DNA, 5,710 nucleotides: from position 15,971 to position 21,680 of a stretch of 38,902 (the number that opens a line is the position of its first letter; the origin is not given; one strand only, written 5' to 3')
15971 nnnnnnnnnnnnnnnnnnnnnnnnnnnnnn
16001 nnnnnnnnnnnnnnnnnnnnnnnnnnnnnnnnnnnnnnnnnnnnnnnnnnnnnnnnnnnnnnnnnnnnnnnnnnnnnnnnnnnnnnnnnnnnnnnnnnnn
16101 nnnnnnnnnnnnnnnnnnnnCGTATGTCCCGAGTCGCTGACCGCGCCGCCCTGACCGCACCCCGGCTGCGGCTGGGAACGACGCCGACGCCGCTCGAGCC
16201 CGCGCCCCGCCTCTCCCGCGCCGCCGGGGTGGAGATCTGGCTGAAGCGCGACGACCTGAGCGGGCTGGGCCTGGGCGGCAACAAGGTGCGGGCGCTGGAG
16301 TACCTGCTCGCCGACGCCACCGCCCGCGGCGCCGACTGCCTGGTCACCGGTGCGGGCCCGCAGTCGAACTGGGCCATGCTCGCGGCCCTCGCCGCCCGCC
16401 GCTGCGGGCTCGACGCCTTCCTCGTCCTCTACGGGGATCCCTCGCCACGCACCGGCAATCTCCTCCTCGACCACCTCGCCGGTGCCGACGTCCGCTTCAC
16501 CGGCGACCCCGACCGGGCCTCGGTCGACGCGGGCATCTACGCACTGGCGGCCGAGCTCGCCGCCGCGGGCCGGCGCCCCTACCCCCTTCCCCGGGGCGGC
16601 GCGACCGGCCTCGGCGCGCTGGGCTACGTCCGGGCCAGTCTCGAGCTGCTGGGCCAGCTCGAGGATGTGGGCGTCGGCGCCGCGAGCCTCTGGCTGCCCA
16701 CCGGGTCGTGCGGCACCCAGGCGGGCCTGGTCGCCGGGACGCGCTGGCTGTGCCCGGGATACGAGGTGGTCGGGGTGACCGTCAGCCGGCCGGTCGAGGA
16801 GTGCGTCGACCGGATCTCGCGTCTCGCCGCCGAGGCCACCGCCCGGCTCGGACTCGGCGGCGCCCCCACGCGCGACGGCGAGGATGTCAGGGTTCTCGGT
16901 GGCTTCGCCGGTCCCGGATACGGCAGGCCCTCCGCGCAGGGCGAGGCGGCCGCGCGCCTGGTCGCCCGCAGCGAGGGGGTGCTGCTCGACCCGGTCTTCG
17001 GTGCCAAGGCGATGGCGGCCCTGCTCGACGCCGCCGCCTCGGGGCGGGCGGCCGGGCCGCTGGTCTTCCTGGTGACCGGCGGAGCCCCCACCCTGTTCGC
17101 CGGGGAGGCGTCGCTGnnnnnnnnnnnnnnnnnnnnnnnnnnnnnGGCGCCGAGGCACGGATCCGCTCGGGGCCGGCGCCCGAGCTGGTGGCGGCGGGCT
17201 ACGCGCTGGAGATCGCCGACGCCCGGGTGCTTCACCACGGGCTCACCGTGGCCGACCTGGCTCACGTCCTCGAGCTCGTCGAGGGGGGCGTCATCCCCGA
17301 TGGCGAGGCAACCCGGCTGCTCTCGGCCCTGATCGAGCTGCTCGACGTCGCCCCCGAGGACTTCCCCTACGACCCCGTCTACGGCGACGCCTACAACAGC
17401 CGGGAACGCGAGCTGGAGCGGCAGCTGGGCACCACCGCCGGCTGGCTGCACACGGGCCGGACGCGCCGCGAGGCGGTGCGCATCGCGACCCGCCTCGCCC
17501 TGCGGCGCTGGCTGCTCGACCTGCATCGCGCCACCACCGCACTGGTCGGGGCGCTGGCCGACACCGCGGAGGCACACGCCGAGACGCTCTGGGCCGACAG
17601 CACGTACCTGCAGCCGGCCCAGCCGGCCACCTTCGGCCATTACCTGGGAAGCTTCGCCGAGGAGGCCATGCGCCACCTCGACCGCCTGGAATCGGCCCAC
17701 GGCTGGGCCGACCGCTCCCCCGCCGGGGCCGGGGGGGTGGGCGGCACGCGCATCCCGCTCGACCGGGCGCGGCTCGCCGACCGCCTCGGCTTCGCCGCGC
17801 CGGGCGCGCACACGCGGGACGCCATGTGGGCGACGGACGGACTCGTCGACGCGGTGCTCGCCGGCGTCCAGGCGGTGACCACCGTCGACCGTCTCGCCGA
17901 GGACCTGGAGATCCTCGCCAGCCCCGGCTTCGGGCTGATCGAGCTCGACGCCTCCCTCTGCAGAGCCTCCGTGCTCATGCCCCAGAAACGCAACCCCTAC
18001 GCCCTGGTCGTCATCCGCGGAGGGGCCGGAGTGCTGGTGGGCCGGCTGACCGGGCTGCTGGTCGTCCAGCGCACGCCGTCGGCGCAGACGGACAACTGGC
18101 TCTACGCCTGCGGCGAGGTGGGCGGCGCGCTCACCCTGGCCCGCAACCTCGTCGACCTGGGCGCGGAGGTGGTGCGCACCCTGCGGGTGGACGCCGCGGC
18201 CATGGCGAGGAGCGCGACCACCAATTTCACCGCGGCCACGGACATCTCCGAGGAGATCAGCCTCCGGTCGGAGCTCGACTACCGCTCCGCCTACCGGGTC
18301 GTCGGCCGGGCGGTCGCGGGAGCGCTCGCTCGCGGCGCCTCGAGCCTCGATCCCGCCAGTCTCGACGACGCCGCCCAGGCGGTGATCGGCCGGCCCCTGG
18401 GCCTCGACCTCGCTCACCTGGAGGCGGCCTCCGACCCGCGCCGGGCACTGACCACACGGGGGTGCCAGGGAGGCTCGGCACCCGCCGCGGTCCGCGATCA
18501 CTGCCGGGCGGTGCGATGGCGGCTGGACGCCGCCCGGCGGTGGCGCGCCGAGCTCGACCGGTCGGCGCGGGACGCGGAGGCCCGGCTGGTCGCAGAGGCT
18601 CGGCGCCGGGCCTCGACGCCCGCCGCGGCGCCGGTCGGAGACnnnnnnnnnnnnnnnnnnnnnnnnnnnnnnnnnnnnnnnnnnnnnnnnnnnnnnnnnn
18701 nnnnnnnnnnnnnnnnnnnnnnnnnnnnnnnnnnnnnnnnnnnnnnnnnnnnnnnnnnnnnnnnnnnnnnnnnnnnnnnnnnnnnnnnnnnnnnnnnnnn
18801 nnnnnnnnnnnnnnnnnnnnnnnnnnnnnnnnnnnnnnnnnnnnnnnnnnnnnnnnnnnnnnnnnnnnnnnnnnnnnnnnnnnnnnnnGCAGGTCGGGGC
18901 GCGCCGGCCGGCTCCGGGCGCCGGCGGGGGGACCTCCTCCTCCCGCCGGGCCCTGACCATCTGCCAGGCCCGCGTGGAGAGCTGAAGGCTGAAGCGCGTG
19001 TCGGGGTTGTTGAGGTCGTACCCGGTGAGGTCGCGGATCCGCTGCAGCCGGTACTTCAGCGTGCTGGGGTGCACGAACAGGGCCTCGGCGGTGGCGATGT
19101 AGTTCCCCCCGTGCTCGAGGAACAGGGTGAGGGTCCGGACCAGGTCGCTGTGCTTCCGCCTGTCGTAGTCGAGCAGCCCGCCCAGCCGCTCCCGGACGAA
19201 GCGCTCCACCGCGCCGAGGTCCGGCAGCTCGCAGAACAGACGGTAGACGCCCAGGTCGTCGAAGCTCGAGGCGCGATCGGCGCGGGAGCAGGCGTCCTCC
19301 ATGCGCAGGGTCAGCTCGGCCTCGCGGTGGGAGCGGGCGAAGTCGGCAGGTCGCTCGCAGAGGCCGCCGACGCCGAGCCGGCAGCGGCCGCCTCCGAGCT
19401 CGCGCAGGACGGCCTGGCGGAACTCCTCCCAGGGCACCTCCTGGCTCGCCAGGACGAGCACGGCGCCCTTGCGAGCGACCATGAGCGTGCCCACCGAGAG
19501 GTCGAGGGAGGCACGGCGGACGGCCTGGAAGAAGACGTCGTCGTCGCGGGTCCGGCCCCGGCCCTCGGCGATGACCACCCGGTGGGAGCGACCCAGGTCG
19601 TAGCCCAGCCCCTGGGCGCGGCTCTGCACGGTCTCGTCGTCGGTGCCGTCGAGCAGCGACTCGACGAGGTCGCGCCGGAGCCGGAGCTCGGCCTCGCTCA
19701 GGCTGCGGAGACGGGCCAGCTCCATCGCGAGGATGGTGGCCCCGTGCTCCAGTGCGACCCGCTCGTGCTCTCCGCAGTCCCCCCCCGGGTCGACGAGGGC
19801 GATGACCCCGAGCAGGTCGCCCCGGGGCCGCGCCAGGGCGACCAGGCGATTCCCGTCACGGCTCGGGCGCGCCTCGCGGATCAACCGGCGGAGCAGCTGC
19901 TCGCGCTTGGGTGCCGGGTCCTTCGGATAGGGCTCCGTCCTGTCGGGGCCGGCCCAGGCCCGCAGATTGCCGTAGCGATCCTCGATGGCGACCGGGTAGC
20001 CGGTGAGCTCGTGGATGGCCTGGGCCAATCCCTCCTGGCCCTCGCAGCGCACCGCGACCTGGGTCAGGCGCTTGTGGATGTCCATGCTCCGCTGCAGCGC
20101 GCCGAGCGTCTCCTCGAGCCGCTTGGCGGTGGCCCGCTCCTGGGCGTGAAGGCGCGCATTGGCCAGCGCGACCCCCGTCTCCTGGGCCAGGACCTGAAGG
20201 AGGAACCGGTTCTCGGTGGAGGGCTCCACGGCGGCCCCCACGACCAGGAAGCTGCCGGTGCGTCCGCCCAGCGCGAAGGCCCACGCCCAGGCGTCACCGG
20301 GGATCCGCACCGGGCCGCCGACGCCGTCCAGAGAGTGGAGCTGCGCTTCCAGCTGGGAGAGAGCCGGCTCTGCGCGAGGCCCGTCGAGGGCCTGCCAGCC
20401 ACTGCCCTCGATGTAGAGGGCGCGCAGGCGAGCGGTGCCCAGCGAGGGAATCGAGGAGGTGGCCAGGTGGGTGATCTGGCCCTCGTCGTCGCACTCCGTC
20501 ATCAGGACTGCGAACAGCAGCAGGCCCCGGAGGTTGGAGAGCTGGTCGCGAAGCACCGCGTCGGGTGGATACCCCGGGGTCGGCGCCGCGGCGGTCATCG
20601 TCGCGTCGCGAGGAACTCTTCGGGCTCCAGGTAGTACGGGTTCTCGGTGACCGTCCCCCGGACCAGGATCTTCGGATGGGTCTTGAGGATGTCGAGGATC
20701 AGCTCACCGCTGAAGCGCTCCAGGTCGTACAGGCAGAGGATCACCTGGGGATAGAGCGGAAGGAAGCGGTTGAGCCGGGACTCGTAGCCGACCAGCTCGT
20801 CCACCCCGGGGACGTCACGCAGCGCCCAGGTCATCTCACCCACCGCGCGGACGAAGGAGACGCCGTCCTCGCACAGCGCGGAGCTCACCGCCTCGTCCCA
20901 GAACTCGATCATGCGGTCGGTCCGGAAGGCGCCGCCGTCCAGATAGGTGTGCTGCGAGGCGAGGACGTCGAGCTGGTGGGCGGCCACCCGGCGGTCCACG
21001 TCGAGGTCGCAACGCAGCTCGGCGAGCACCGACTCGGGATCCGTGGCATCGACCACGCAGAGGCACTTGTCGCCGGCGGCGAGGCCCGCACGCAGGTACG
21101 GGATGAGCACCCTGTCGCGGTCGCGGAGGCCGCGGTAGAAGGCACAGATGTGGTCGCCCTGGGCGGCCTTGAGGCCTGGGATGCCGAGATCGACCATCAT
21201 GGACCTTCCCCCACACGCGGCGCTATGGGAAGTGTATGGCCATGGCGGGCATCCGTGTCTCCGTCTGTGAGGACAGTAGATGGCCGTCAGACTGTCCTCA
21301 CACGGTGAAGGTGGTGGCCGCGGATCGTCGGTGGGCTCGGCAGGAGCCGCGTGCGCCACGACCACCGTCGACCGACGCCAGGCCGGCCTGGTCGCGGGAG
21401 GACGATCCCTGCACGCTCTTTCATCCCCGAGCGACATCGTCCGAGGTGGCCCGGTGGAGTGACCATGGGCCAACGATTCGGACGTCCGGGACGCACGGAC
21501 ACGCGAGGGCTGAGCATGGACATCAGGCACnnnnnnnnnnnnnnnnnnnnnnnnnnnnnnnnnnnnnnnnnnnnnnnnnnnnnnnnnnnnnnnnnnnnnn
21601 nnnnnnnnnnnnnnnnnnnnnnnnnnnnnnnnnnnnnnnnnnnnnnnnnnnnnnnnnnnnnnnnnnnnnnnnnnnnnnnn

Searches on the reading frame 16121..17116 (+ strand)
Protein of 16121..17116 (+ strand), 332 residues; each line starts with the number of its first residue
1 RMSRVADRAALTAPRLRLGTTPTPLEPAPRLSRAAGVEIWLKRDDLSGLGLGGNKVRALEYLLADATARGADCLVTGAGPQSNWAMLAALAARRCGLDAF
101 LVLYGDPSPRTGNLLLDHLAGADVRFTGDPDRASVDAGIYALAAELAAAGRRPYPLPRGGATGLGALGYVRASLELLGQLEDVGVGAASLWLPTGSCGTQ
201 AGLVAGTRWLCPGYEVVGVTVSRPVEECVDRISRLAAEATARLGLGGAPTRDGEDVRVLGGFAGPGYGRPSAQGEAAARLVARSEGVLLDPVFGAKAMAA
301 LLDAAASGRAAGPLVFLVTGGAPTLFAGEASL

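Call 4: search_protein_families(library=pfam, proteins=[window:16121-17116:+], max_evalue=0.1)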
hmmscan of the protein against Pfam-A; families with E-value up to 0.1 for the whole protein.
window:16121-17116:+ (332 aa): 1 family
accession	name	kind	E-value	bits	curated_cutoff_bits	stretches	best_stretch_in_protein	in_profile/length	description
PF00291.31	PALP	-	5.3e-43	147.9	35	1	17-320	2-295/295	Pyridoxal-phosphate dependent enzyme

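Call 6: search_protein_families(library=ncbifam, proteins=[window:16121-17116:+], max_evalue=0.01)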
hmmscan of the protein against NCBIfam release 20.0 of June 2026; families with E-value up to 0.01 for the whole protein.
window:16121-17116:+ (332 aa): 16 families
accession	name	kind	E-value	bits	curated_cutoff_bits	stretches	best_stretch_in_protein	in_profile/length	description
NF052537.1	CoM_syn_XcbE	exception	6.4e-97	324.6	450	1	12-327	5-322/322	coenzyme M biosynthesis enzyme XcbE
NF052482.1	sulfolyase_CuyA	equivalog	2e-76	256.9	450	1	13-328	6-327/332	D-cysteate sulfo-lyase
NF003030.0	PRK03910.1-3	equivalog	2.3e-71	240.7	429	1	13-328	13-331/338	D-cysteine desulfhydrase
TIGR01275.1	ACC_deam_rel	subfamily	4.1e-70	236.6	289.4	1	18-328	3-317/321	pyridoxal phosphate-dependent enzymes, D-cysteine desulfhydrase family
NF003032.0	PRK03910.1-5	equivalog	2.2e-63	214.4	469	1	12-327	9-325/330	D-cysteine desulfhydrase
NF010646.0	PRK14045.1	equivalog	2.8e-62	210.9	550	1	13-326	12-319/329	1-aminocyclopropane-1-carboxylate deaminase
NF003029.0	PRK03910.1-1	equivalog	5.3e-62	210.1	610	1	13-328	9-324/328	D-cysteine desulfhydrase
TIGR01274.1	ACC_deam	equivalog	7.8e-46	156.7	392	1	14-326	6-328/337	1-aminocyclopropane-1-carboxylate deaminase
NF009130.0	PRK12483.1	subfamily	9.3e-06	24.5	801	1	21-221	36-221/521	threonine ammonia-lyase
NF005292.0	PRK06815.1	equivalog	4.3e-05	22.7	371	1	10-220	9-203/320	threonine/serine dehydratase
TIGR01124.1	ilvA_2Cterm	equivalog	4.7e-05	22.2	411.3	1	21-221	16-201/499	threonine ammonia-lyase, biosynthetic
NF005680.0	PRK07476.1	equivalog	0.0012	17.8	413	1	14-223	15-208/326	hydroxyectoine utilization dehydratase EutB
NF006390.0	PRK08639.1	equivalog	0.0018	17.3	421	1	15-61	18-62/418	threonine ammonia-lyase IlvA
NF006674.0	PRK09224.1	subfamily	0.0022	16.7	577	1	22-221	25-209/508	threonine ammonia-lyase IlvA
TIGR02079.1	THD1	equivalog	0.0023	16.8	440.55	1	20-65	14-57/410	threonine ammonia-lyase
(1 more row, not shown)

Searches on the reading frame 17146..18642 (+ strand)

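Call 4: search_protein_families(library=pfam, proteins=[window:17146-18642:+], max_evalue=0.1)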
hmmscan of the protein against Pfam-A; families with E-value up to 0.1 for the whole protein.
window:17146-18642:+ (499 aa): 2 families
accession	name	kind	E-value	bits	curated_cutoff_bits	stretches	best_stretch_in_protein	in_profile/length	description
PF00206.25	Lyase_1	-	3.6e-32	112.5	27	1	45-299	40-312/312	Lyase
PF14698.11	ASL_C2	-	0.00013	22.7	27.3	1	361-411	1-49/69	Argininosuccinate lyase C-terminal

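Call 6: search_protein_families(library=ncbifam, proteins=[window:17146-18642:+], max_evalue=0.01)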
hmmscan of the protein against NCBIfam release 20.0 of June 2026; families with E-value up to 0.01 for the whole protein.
window:17146-18642:+ (499 aa): 16 families
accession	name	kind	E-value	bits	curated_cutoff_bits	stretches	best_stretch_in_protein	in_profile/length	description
NF052535.1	CoM_syn_XcbC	exception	1.3e-119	400.2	575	1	4-489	10-494/495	2-phosphosulfolactate phosphatase XcbC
TIGR00838.1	argH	equivalog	8.3e-71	239.3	279.5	1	26-458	25-452/455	argininosuccinate lyase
NF002563.0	PRK02186.1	subfamily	2.9e-47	161.5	625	1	12-416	419-825/890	argininosuccinate lyase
NF008964.0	PRK12308.1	equivalog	7.9e-45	153.3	657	1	39-411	39-412/624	argininosuccinate lyase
NF005218.0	PRK06705.1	equivalog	1.1e-30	106.8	883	1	37-385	45-396/502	argininosuccinate lyase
TIGR02426.1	protocat_pcaB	equivalog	2.9e-14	52.8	355.75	1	89-304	80-295/338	3-carboxy-cis,cis-muconate cycloisomerase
TIGR00928.1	purB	equivalog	3e-13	49.3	326.2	1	87-301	77-294/436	adenylosuccinate lyase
NF006500.1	PRK08937.2-4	subfamily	8.4e-13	47.9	626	1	97-287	97-289/448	adenylosuccinate lyase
NF006554.0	PRK09053.1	equivalog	9.2e-11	41.2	595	1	96-401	98-406/453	3-carboxy-cis,cis-muconate cycloisomerase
NF052536.2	CoM_syn_XcbD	exception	3.9e-10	39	600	1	95-399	94-402/443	3-sulfopropionylcysteine synthase XcbD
NF004631.0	PRK05975.1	equivalog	5.8e-07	28.8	371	1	88-286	88-284/352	3-carboxy-cis,cis-muconate cycloisomerase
NF008909.0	PRK12273.1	subfamily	1.1e-06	27.9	510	1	113-285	149-330/474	aspartate ammonia-lyase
NF005000.0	PRK06389.1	equivalog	1.8e-06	27.3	388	1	37-298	39-293/434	argininosuccinate lyase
TIGR00839.1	aspA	equivalog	0.00035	19.6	681.2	1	109-289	140-329/468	aspartate ammonia-lyase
NF006764.0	PRK09285.1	equivalog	0.005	15.3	446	1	92-185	108-202/456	adenylosuccinate lyase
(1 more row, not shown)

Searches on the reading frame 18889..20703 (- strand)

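Call 20: search_protein_families(library=pfam, proteins=[window:18889-20703:-], max_evalue=0.001)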
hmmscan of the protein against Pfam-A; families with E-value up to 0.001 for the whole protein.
window:18889-20703:- (605 aa): 2 families
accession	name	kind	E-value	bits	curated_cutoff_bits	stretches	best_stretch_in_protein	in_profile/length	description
PF13556.12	HTH_30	-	2.6e-23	82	27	1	521-579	1-59/59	PucR C-terminal helix-turn-helix domain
PF17853.6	GGDEF_2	-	1.3e-19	71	24.5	1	353-468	2-116/116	GGDEF-like domain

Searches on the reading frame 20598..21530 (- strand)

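Call 20: search_protein_families(library=pfam, proteins=[window:20598-21530:-], max_evalue=0.001)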
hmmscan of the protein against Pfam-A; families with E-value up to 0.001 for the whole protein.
window:20598-21530:- (311 aa): 1 family
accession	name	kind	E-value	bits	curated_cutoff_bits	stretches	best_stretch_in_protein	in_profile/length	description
PF14417.12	MEDS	-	1.4e-49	168.5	29.8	1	126-286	1-161/161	MEDS: MEthanogen/methylotroph, DcmR Sensory domain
